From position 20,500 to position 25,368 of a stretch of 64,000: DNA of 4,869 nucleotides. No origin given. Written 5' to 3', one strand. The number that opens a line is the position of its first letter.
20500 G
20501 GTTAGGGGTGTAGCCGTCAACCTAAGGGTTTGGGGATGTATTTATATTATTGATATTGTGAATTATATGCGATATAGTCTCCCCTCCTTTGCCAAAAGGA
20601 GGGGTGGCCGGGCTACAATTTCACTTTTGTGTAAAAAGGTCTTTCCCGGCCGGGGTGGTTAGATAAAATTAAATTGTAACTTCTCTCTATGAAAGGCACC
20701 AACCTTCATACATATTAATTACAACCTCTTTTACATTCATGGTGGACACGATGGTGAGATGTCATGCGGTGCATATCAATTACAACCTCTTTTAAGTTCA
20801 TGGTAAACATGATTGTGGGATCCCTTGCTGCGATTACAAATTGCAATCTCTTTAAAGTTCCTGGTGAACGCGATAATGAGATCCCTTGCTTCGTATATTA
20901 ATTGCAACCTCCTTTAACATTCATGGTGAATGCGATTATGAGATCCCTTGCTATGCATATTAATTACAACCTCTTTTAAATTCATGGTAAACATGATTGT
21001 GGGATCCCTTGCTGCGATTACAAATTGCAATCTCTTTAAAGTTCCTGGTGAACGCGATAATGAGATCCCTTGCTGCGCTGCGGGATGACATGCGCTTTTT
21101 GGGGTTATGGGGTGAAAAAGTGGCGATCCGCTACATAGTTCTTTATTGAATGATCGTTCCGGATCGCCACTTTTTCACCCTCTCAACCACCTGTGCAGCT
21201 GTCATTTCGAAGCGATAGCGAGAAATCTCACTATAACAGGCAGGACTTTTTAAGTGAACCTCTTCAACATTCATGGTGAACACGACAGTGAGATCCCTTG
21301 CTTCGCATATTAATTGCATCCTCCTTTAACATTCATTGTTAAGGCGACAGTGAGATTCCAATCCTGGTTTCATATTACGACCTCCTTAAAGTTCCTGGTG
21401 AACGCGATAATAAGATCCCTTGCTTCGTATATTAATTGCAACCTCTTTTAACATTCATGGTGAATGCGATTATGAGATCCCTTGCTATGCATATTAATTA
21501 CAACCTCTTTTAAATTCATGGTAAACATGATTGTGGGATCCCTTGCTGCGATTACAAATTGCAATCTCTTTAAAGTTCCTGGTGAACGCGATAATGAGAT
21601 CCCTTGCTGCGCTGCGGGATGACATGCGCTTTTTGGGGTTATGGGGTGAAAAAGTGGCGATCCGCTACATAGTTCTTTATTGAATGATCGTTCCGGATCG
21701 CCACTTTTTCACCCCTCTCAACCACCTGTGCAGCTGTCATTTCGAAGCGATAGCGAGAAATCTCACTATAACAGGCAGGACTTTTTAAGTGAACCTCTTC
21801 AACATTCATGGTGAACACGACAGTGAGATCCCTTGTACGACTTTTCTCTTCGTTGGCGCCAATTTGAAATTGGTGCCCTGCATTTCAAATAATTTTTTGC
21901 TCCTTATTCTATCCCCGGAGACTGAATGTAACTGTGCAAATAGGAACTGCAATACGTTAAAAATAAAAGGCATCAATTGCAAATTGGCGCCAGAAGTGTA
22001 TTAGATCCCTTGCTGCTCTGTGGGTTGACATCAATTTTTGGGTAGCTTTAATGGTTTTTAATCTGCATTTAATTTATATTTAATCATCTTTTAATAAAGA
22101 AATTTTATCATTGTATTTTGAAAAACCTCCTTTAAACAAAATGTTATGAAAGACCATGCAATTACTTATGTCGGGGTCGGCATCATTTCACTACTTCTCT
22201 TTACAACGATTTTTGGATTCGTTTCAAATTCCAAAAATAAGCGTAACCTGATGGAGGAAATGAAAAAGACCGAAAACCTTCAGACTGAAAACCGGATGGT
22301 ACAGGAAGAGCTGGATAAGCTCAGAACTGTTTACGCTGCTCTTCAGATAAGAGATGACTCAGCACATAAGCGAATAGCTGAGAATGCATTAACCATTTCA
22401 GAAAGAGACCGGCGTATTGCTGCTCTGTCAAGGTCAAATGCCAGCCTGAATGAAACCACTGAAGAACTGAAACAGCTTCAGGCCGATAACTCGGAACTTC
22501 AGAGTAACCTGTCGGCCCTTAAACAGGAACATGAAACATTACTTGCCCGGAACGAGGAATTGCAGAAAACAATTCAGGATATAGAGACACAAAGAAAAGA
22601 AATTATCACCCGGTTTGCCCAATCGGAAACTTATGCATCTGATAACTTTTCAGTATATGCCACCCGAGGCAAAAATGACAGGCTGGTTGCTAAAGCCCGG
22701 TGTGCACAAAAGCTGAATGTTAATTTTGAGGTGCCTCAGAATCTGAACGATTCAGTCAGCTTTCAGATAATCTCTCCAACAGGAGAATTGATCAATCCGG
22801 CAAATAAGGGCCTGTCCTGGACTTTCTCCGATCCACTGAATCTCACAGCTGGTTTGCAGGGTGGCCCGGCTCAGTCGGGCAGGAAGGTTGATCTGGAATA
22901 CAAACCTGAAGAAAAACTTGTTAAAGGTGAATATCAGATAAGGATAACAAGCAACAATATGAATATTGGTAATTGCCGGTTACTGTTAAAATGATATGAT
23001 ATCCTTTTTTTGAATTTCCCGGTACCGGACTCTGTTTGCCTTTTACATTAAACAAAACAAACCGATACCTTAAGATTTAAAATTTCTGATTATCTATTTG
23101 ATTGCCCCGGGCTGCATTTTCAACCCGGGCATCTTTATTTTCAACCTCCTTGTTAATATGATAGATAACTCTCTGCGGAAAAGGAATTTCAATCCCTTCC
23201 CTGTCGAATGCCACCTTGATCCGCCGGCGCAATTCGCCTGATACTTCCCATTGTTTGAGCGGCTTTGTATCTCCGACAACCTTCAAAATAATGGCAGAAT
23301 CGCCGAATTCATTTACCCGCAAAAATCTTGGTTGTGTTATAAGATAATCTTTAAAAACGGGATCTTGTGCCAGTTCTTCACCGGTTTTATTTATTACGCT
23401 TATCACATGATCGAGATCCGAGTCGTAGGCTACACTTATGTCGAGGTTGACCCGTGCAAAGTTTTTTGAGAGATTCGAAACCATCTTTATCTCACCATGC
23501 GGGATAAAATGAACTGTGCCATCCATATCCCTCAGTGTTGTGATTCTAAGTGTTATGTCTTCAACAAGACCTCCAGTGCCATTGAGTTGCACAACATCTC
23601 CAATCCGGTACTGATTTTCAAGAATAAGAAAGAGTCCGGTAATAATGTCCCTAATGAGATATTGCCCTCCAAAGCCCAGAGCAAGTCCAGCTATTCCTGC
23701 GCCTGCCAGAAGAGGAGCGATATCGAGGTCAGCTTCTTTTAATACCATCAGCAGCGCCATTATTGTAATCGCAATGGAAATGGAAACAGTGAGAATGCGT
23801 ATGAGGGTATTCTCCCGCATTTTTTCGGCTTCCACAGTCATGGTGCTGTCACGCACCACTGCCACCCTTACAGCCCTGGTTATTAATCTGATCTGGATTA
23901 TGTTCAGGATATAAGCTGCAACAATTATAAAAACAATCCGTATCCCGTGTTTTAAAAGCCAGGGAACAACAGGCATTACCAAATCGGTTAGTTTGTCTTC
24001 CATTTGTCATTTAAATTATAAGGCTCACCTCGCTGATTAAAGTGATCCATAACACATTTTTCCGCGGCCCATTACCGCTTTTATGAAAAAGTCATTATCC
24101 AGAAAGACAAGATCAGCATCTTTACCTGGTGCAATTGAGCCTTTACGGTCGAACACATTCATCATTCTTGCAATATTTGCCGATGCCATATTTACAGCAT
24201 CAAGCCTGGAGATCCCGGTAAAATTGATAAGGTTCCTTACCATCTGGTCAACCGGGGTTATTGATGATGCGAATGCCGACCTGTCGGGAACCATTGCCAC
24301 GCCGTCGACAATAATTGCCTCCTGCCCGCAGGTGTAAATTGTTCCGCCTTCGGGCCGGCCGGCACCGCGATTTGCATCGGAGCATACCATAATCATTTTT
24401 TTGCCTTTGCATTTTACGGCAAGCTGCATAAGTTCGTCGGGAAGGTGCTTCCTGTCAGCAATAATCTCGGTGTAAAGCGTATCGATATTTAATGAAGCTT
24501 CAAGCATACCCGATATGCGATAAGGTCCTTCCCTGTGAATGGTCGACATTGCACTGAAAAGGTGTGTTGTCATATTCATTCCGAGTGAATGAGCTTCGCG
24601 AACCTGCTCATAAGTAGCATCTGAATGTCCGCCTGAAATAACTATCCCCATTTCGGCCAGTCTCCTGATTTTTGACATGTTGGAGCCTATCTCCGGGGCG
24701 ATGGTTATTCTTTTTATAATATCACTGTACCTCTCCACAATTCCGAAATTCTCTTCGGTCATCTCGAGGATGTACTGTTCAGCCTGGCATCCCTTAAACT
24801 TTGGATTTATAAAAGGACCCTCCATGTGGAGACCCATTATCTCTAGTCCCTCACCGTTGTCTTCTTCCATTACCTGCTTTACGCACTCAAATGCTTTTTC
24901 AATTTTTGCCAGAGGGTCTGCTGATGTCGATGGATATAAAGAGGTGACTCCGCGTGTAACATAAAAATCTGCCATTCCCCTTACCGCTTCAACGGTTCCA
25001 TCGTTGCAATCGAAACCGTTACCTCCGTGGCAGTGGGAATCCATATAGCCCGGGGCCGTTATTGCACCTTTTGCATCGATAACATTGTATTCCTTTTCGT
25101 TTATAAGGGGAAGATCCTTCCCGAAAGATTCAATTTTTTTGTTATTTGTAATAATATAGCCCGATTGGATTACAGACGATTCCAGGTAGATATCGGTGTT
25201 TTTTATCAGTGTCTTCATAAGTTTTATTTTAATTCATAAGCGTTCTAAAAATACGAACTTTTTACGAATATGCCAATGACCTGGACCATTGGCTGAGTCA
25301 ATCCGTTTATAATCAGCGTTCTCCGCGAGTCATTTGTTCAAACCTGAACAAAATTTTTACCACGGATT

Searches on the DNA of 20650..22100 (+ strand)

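Call 35: search_rna_families(source=window, start=20650, end=22100, threshold=evalue, max_evalue=10)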
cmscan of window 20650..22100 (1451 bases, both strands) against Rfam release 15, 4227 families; matches with E-value up to 10: 10.
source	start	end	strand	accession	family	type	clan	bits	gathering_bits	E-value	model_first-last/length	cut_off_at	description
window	21109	21183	+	RF04293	mir-889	Gene; miRNA;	CL00149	35.9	95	3.1e-05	1-79/79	no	mir-889 microRNA precursor family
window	21643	21717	+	RF04293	mir-889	Gene; miRNA;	CL00149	35.5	95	4.1e-05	1-79/79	no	mir-889 microRNA precursor family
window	21631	21733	+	RF00766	mir-335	Gene; miRNA;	-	23.2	64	0.027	1-92/92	no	mir-335 microRNA precursor family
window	21858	21988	-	RF01005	MIR530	Gene; miRNA;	-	22.3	85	0.21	1-172/172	no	MIR530 microRNA precursor family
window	21097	21204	+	RF00766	mir-335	Gene; miRNA;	-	21.2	64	0.11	1-92/92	no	mir-335 microRNA precursor family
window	21631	21731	+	RF04164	MIR1507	Gene; miRNA;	-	20.4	73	0.14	1-107/107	no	MIR1507 microRNA precursor family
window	21863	21890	+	RF04035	mir-7910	Gene; miRNA;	-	19.6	83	2.8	1-61/61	no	mir-7910 microRNA precursor family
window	21107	21183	+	RF00988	mir-657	Gene; miRNA;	-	16.8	69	5.9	1-86/86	no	mir-657 microRNA precursor family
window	21163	21237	-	RF00736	mir-320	Gene; miRNA;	-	16.5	55.5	1.7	1-76/76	no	mir-320 microRNA precursor family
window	21643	21716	+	RF04083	MIR528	Gene; miRNA;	-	15.2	62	8.4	1-89/89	no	MIR528 microRNA precursor family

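Call 64: search_dna_similar(query=window:21595-21776:+, collection=phages, mode=distant, max_evalue=0.01, max_rows=15)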
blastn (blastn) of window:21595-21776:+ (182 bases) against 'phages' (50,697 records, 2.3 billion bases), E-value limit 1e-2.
No match.

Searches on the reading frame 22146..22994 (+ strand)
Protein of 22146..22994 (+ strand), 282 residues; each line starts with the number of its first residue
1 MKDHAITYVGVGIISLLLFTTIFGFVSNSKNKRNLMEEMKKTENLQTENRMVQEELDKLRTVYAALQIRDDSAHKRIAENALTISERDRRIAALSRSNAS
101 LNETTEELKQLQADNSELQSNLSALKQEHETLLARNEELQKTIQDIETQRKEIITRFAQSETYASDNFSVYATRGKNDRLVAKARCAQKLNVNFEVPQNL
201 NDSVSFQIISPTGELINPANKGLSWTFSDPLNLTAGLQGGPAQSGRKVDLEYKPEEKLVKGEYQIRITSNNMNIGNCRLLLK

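Call 66: search_protein_families(library=ncbifam, proteins=[window:22146-22994:+])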
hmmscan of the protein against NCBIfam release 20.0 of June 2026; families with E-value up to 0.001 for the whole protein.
window:22146-22994:+ (282 aa): 9 families
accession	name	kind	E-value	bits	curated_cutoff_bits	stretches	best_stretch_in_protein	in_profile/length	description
TIGR04523.1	Mplasa_alph_rch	subfamily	1e-05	23.7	270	1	30-164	486-612/745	helix-rich protein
NF045487.1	ASRP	equivalog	5.7e-05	21.9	300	1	30-168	345-480/593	archaea-specific SMC-related protein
TIGR02169.1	SMC_prok_A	equivalog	5.8e-05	21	729.4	1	29-159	220-348/1165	chromosome segregation protein SMC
NF047516.1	LA_3659_fam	equivalog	0.00014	21.6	36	1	14-160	2-153/221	LA_3659 family protein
NF047514.1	SpiroCoCo_N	equivalog_domain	0.00014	21.6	75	1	14-160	2-153/221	SpiroCoCo family coiled-coil protein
TIGR02168.1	SMC_prok_B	equivalog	0.00045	18.1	567.35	1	31-164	321-451/1181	chromosome segregation protein SMC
NF045780.1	TrlF_fam_ATP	equivalog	0.00067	18.5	350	1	32-178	580-723/944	TrlF family AAA-like ATPase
TIGR04320.1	Surf_Exclu_PgrA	domain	0.00073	18.9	70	1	8-144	217-346/360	SEC10/PgrA surface exclusion domain-containing protein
NF002244.0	PRK01156.1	equivalog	0.00092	17.4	847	0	40-164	498-617/895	DNA double-strand break repair ATPase Rad50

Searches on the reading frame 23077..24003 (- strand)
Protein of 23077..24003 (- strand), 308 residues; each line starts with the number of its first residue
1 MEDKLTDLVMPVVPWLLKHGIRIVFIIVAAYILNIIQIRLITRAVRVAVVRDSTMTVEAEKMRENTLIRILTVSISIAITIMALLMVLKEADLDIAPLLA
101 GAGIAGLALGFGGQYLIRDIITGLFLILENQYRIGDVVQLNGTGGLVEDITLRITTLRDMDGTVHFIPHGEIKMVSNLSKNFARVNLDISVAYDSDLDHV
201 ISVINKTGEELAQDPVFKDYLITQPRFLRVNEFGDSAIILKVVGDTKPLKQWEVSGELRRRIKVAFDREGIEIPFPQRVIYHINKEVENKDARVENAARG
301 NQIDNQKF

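Call 66: search_protein_families(library=ncbifam, proteins=[window:23077-24003:-])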
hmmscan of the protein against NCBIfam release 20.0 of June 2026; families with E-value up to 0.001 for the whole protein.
window:23077-24003:- (308 aa): 6 families
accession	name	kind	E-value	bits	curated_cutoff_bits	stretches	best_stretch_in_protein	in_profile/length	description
NF047601.1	MscSThanab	equivalog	2.8e-55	187.7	500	1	17-281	18-275/280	small-conductance mechanosensitive channel MscS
NF008542.0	PRK11465.1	equivalog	8.2e-42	143.4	596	1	21-287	468-729/741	mechanosensitive channel protein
NF007662.0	PRK10334.1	subfamily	1.3e-25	90.2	321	1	26-282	30-277/286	small-conductance mechanosensitive channel MscS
NF047602.1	MscsSHelicob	equivalog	1.7e-17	63.7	400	1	59-277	37-253/260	small-conductance mechanosensitive channel MscS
NF008438.0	PRK11281.1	equivalog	1.7e-15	55.9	991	1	108-300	915-1105/1113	mechanosensitive channel MscK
NF008180.0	PRK10929.1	equivalog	1.6e-10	39.5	809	1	105-292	909-1095/1109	miniconductance mechanosensitive channel MscM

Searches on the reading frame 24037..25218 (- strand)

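Call 66: search_protein_families(library=ncbifam, proteins=[window:24037-25218:-])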
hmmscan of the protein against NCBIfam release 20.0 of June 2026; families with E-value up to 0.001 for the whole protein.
window:24037-25218:- (393 aa): 42 families (the best 25 are shown)
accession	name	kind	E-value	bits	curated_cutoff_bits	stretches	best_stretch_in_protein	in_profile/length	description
TIGR00221.1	nagA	equivalog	3.8e-79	266.4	225.65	1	2-387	4-380/380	N-acetylglucosamine-6-phosphate deacetylase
NF008371.0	PRK11170.1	equivalog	1.1e-55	189.1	483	1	6-387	5-377/382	N-acetylglucosamine-6-phosphate deacetylase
TIGR01975.1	isoAsp_dipep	equivalog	8.1e-14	51.6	331.25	1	325-388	313-375/389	beta-aspartyl-peptidase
TIGR02033.1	D-hydantoinase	equivalog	7.6e-12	44.9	393.25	1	338-375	360-397/454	dihydropyrimidinase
NF011990.0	PRK15446.2-6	subfamily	1.5e-11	43.6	233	1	1-63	1-64/390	alpha-D-ribose 1-methylphosphonate 5-triphosphate diphosphatase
NF009941.0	PRK13404.1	subfamily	1.1e-10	40.8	647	1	341-376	370-405/478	dihydropyrimidinase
TIGR02318.1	phosphono_phnM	equivalog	5.7e-10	38.6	390.55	1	339-389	323-375/376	phosphonate metabolism protein PhnM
TIGR03178.1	allantoinase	equivalog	1.3e-09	37.4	357.85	1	335-376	346-386/441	allantoinase AllB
NF006056.0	PRK08204.1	subfamily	1.7e-09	36.9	391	1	334-375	340-381/449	hypothetical protein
TIGR01178.1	ade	equivalog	3.3e-09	35.7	472.5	1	323-386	264-327/552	adenine deaminase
NF007457.0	PRK10027.1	equivalog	4e-09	35.2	768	1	323-385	297-360/588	adenine deaminase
NF005960.0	PRK08044.1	equivalog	4.5e-09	35.5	688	0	2-66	4-63/453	allantoinase AllB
NF002668.0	PRK02382.1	equivalog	3.8e-08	32.5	452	1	342-376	340-373/436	dihydroorotase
NF011988.0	PRK15446.2-4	equivalog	1.3e-07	31.1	369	0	339-391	324-377/389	alpha-D-ribose 1-methylphosphonate 5-triphosphate diphosphatase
NF011986.0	PRK15446.2-2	equivalog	1.5e-07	30.6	465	0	1-64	1-63/406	alpha-D-ribose 1-methylphosphonate 5-triphosphate diphosphatase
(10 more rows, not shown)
